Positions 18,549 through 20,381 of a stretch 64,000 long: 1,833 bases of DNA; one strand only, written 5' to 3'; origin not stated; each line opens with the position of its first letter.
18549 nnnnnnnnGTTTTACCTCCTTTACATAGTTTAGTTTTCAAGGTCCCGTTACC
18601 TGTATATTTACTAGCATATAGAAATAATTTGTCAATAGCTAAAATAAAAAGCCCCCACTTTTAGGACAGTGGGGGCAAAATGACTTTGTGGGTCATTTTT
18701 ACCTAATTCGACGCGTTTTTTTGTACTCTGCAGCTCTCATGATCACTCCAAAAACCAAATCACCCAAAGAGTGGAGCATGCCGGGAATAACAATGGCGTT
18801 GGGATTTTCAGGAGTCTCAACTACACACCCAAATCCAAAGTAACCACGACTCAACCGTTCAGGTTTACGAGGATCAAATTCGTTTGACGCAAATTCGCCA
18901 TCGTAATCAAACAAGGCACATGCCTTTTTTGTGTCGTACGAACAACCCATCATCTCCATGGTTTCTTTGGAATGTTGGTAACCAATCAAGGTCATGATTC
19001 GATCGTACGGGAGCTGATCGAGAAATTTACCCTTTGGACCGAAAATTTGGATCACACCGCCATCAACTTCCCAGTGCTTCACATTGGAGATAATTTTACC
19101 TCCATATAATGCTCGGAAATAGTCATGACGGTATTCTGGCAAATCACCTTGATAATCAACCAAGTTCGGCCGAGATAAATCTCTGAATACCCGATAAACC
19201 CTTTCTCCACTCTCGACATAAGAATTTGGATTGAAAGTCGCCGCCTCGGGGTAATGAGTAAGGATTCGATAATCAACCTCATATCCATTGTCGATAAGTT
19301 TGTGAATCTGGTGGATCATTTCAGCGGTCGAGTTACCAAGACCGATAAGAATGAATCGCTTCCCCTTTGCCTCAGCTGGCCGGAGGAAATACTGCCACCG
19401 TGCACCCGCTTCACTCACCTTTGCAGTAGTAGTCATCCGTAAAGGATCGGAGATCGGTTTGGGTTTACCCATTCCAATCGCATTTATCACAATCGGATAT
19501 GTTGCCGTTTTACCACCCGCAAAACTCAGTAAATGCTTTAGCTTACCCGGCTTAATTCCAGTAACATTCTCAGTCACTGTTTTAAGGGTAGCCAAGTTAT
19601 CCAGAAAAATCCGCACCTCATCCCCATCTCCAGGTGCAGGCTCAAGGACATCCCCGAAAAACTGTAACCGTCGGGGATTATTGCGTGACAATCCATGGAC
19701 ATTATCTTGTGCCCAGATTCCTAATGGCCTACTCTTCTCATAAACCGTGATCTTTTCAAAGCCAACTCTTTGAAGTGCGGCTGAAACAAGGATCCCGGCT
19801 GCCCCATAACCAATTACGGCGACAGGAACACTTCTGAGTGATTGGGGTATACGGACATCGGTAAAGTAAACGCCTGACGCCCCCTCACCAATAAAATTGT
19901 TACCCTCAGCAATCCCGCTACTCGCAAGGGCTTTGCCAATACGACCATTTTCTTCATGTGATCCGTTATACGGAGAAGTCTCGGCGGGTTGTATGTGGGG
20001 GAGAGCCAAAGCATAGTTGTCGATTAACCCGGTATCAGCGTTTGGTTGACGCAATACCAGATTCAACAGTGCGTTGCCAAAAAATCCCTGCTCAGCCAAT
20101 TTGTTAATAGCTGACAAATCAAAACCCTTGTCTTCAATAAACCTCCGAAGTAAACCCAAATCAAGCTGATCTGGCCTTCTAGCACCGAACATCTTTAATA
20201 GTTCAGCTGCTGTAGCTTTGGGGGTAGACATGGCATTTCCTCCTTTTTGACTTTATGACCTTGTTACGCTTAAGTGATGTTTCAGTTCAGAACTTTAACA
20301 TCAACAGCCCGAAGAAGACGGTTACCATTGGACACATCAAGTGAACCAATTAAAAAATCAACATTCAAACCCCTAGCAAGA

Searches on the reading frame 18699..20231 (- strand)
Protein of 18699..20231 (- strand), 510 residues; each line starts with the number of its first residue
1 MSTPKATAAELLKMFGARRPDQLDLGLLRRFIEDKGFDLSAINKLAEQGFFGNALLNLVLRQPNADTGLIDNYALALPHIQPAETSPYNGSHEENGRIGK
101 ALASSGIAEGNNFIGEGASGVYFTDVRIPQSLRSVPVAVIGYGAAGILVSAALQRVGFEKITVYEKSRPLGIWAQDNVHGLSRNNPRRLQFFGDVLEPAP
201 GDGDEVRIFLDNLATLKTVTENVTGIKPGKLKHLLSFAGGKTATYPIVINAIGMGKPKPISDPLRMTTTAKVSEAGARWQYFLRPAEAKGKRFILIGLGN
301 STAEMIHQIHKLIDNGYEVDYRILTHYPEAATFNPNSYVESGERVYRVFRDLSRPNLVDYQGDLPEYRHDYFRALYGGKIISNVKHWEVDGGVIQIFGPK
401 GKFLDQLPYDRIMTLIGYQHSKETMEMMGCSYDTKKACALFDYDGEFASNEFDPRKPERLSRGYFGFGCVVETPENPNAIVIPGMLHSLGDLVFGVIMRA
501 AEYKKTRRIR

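Call 19: search_protein_families(library=pfam, proteins=[window:18699-20231:-], max_evalue=0.00001)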
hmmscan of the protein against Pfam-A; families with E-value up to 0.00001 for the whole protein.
window:18699-20231:- (510 aa): 0 families

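Call 23: search_protein_families(library=padloc, proteins=[window:18699-20231:-], max_evalue=0.001)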
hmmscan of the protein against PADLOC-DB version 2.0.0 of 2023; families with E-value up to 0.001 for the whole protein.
window:18699-20231:- (510 aa): 1 family
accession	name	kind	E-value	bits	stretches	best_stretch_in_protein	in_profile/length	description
PDLC03858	LmuA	-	0.00035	17.2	1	136-168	56-88/827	-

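Call 50: search_protein_families(library=pfam, proteins=[window:18699-20231:-], max_evalue=0.05)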
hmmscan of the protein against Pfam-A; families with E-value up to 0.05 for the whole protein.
window:18699-20231:- (510 aa): 4 families
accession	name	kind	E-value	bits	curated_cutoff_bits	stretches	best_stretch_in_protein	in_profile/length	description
PF13450.12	NAD_binding_8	-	0.0022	18.7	21.9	1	139-179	1-40/68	NAD(P)-binding Rossmann-like domain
PF13738.12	Pyr_redox_3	-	0.01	15.5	30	0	139-168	2-31/305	Pyridine nucleotide-disulphide oxidoreductase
PF00899.27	ThiF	-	0.036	13.7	28.1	0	130-164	16-50/238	ThiF family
PF13454.12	NAD_binding_9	-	0.039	14.4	21.8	0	138-182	1-50/155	FAD-NAD(P)-binding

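Call 52: search_solved_structures(query=window:18699-20231:-, max_evalue=1)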
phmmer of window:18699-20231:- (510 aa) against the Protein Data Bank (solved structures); distinct sequences matched with E-value up to 1: 4.
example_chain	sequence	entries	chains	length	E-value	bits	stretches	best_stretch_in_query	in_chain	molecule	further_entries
5xr3_A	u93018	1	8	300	0.6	11.7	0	294-329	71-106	Protein/nucleic acid deglycase HchA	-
8pdc_A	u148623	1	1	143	0.72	11.5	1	282-361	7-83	histidine kinase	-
5xr2_A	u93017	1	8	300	0.74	11.4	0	294-329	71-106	Protein/nucleic acid deglycase HchA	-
6wpu_A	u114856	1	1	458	0.97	11.1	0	129-173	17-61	Flavin-containing monooxygenase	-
